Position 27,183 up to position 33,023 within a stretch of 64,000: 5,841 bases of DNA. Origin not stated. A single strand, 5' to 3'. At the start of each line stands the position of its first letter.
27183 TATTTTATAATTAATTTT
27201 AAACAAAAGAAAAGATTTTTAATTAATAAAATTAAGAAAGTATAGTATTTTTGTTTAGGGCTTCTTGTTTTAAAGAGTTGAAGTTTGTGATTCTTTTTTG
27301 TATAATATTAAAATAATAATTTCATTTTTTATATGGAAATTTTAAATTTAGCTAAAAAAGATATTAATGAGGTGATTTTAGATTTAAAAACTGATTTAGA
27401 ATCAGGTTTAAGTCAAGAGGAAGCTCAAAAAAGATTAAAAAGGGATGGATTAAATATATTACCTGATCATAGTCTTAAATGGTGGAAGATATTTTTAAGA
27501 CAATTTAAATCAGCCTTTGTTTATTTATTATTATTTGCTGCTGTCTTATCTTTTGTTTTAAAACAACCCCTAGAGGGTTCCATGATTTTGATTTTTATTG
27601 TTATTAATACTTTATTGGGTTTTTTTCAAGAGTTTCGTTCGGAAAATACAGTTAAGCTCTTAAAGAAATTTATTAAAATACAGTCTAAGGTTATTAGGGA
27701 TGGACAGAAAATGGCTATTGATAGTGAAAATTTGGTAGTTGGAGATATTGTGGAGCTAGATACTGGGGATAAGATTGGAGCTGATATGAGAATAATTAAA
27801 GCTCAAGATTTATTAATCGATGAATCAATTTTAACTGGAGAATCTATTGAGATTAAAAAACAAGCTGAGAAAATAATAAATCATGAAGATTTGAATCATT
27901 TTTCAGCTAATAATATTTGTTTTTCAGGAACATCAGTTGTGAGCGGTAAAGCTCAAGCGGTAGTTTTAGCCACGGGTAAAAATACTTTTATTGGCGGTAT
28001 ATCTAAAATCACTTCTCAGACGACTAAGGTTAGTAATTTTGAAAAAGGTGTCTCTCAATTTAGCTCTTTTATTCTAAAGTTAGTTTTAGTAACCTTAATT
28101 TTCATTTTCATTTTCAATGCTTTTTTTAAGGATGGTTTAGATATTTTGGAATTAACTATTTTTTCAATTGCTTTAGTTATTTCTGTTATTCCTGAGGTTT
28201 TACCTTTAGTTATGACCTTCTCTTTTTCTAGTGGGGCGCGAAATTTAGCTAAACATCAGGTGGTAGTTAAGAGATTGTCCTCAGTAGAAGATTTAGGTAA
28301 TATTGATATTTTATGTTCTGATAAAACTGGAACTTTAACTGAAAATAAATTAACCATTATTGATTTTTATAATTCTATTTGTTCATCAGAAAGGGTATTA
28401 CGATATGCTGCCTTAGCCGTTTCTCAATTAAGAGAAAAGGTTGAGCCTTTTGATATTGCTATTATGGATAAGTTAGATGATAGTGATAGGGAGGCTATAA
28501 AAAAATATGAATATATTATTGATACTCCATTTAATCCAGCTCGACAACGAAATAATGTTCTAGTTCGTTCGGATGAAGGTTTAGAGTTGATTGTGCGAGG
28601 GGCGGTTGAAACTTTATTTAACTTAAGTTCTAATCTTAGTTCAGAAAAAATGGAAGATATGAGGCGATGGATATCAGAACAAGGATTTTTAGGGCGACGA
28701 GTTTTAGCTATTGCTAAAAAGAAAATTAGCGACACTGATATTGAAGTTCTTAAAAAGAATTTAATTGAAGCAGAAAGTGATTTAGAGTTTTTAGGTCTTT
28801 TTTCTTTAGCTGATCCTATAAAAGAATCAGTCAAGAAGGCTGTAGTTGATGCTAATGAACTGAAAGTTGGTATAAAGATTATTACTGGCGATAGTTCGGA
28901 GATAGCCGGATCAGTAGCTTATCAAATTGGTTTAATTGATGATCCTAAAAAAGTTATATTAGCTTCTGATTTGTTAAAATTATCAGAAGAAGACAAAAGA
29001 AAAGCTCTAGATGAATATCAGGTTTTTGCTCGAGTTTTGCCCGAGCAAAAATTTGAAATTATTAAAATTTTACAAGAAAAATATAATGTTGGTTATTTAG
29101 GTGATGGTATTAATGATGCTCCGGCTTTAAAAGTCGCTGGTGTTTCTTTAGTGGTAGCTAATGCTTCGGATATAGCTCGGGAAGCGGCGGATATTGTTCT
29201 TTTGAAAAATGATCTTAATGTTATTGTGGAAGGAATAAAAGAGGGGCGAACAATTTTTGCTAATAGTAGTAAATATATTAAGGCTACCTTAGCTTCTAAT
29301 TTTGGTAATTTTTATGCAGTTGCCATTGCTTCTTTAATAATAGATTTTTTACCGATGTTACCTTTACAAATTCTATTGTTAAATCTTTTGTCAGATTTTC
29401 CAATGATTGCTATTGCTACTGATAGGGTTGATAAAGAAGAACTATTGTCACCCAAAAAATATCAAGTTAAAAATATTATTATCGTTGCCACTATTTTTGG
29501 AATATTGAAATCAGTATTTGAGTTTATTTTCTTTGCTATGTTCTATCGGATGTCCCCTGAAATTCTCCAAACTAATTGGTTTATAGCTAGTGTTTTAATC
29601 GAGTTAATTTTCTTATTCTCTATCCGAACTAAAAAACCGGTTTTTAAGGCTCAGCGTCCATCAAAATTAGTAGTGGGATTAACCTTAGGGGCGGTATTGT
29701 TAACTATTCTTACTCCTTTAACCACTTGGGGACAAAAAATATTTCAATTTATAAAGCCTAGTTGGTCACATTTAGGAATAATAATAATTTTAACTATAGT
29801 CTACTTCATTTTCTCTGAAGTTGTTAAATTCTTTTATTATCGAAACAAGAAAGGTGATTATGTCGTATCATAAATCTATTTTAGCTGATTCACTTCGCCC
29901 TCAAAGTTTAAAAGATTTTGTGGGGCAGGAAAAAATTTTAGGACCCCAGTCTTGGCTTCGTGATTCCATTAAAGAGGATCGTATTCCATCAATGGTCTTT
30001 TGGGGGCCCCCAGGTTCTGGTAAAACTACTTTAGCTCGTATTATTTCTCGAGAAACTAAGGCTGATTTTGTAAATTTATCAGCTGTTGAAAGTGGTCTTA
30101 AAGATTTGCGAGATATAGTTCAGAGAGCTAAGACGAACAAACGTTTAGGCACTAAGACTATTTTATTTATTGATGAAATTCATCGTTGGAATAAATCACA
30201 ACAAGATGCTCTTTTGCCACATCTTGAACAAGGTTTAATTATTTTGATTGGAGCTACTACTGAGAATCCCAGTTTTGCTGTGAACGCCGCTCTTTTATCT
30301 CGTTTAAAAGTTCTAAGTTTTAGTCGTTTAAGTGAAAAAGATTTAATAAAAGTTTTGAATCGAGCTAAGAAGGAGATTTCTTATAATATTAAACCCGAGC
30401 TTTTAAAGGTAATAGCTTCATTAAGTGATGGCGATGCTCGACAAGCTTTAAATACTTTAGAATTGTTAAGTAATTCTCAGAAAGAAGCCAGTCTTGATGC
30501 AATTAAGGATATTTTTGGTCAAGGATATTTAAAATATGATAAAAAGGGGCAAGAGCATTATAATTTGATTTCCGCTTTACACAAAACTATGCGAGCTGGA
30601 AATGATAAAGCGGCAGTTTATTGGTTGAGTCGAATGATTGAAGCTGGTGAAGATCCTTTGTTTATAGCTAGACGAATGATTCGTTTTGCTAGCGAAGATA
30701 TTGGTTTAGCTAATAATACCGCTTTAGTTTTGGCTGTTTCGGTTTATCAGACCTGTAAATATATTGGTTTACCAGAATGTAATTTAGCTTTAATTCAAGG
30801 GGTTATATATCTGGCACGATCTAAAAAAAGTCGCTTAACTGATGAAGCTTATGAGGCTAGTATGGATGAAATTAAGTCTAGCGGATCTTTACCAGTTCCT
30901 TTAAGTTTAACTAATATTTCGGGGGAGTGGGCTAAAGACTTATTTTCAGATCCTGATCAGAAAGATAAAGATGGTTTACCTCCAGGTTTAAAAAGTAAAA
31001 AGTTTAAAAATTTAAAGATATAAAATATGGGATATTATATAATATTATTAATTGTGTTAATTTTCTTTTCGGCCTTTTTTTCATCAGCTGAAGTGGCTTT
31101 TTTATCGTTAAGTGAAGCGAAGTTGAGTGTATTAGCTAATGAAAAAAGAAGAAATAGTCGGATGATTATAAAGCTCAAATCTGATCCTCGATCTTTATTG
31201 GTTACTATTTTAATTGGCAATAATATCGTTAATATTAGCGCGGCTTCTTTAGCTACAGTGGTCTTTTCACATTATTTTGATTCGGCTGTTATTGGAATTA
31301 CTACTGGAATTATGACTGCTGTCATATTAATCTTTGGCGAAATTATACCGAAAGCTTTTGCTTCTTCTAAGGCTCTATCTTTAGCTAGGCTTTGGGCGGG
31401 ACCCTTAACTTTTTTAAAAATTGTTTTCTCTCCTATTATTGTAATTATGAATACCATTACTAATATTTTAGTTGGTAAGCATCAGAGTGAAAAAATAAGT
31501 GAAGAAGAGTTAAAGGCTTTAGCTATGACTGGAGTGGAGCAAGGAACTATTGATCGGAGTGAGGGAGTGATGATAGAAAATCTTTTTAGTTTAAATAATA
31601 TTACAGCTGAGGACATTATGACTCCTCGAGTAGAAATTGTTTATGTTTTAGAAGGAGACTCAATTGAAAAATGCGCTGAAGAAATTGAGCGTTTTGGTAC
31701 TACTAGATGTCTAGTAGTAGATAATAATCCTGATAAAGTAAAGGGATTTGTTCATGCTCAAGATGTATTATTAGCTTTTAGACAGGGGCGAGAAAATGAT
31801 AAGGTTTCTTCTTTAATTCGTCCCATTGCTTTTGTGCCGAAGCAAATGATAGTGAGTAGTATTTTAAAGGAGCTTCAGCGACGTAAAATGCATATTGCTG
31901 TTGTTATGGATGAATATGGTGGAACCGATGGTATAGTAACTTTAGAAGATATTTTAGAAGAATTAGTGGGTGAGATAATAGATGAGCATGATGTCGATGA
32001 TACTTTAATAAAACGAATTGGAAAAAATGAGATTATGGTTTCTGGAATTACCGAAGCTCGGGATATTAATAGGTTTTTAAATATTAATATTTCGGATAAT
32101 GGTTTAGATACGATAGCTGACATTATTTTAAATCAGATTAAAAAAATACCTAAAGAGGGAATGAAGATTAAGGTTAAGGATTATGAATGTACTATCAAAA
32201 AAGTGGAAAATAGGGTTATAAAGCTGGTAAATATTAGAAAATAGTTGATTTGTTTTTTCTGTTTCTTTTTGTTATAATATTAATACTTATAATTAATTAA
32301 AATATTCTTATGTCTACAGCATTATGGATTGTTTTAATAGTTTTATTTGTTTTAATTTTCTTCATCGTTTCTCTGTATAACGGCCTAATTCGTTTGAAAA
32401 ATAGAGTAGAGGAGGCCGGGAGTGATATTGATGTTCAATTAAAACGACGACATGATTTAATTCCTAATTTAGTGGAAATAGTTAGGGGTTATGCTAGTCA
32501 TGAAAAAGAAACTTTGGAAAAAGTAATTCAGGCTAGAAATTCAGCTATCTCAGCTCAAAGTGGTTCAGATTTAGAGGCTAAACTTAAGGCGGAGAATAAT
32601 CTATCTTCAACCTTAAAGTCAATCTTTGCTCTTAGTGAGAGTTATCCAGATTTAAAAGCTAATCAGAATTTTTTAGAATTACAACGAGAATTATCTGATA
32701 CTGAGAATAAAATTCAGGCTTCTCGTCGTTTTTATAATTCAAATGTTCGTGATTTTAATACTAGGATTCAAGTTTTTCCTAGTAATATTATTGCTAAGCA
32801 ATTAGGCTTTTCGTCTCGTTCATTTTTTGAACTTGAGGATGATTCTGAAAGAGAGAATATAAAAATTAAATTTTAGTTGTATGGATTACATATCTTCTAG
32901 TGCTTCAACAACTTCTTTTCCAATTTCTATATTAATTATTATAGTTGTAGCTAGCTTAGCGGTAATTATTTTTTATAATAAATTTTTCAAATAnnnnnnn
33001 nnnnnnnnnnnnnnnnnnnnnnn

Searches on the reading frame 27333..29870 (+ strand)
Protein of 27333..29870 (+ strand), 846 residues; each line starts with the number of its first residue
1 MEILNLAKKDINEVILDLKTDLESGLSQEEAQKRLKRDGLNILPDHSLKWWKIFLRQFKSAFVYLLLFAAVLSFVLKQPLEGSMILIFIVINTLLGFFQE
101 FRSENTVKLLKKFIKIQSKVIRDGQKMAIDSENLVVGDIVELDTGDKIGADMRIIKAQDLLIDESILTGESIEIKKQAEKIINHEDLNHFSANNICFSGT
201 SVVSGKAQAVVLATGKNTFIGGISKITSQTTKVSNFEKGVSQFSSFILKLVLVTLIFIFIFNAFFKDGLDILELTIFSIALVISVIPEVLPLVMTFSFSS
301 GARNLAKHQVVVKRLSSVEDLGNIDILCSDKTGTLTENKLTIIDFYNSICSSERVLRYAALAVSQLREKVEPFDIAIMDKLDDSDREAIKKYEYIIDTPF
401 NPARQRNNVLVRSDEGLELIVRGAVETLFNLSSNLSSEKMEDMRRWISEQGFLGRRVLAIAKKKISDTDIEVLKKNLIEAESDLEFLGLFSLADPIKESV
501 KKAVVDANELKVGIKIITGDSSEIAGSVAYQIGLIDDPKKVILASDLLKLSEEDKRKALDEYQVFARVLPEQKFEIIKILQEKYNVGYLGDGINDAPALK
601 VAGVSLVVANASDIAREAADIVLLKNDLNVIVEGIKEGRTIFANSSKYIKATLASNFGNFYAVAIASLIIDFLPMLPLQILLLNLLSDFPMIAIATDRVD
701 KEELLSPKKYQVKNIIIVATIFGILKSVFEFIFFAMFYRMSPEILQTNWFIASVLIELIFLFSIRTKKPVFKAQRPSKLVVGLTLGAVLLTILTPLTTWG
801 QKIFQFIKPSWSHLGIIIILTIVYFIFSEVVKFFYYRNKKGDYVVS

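Call 16: search_protein_families(library=pfam, proteins=[window:27333-29870:+], max_evalue=0.001)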
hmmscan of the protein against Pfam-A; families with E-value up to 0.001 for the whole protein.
window:27333-29870:+ (846 aa): 5 families
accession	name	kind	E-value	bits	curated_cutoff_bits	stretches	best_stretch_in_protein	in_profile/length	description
PF00122.25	E1-E2_ATPase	-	8.6e-44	149.6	28.1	1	114-308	3-181/181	E1-E2 ATPase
PF00689.26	Cation_ATPase_C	-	3.5e-20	72.9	27.3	1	672-834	1-175/175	Cation transporting ATPase, C-terminus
PF00690.31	Cation_ATPase_N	-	4.1e-20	71.7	20.4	1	8-73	3-69/69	Cation transporter/ATPase, N-terminus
PF00702.32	Hydrolase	-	1.7e-14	55.1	26.4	1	324-603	1-191/191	haloacid dehalogenase-like hydrolase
PF08282.18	Hydrolase_3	-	5.4e-06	26.8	20.9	1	585-633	205-253/255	haloacid dehalogenase-like hydrolase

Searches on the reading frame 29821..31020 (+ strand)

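Call 16: search_protein_families(library=pfam, proteins=[window:29821-31020:+], max_evalue=0.001)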
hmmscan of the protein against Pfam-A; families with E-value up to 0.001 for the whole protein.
window:29821-31020:+ (400 aa): 14 families
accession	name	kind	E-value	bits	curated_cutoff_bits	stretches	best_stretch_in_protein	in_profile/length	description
PF12002.13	MgsA_C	-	3.9e-38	131.4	27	1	263-374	5-116/167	MgsA AAA+ ATPase C terminal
PF16193.11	AAA_assoc_2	-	3.6e-21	75.6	34.3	1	187-258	4-81/81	AAA C-terminal domain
PF00004.35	AAA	-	7.2e-19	69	21.2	1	58-164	1-125/131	ATPase family associated with various cellular activities (AAA)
PF05496.18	RuvB_N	-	2.2e-16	60.5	27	1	25-148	1-122/159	Holliday junction DNA helicase RuvB P-loop domain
PF07728.20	AAA_5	-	1.3e-06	28.9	22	1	58-140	2-95/139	AAA domain (dynein-related subfamily)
PF20720.3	nSTAND3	-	4.8e-06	26.8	27.2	1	59-120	21-74/155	Novel STAND NTPase 3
PF13191.12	AAA_16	-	1.4e-05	26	32.6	0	49-82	18-51/167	AAA ATPase domain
PF01078.27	Mg_chelatase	-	2.6e-05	24.2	20.3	0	57-77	24-48/207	Magnesium chelatase, subunit ChlI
PF13173.12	AAA_14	-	3.9e-05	24.1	27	1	58-127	5-78/129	AAA domain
PF00158.32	Sigma54_activat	-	8.2e-05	22.8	20.2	0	111-150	93-132/168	Sigma-54 interaction domain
PF14532.12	Sigma54_activ_2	-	0.00012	22.7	25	1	61-137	27-95/138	Sigma-54 interaction domain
PF13401.12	AAA_22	-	0.00026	21.7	27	0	57-123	7-78/130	AAA domain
PF13671.12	AAA_33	-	0.00065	20.4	27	0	59-101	3-45/143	AAA domain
PF01443.25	Viral_helicase1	-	0.00081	19.7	21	0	62-180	5-128/228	Viral superfamily 1 RNA helicase core domain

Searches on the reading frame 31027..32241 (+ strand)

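Call 16: search_protein_families(library=pfam, proteins=[window:31027-32241:+], max_evalue=0.001)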
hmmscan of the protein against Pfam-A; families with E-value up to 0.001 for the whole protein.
window:31027-32241:+ (405 aa): 3 families
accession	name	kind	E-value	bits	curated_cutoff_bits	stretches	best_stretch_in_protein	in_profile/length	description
PF01595.25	CNNM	-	2.6e-48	164.5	28.4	1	6-179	1-181/181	Cyclin M transmembrane N-terminal domain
PF03471.22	CorC_HlyC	-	1.5e-16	60.6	27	1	330-405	2-79/81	Transporter associated domain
PF00571.33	CBS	-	6.1e-16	58.9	24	2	195-251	2-55/57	CBS domain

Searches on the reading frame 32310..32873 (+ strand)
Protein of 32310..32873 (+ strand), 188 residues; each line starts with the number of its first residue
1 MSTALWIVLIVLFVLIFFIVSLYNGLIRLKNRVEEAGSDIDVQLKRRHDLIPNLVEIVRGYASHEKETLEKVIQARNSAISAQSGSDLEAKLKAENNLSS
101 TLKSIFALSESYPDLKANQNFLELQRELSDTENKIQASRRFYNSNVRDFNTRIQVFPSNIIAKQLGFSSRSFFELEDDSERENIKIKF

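Call 17: search_protein_families(library=pfam, proteins=[window:32310-32873:+], max_evalue=0.001)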
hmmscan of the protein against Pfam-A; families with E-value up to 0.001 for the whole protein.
window:32310-32873:+ (188 aa): 1 family
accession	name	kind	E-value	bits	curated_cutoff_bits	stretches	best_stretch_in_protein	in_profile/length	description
PF04011.17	LemA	-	4.4e-60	202.3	26.2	1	38-188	3-149/149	LemA family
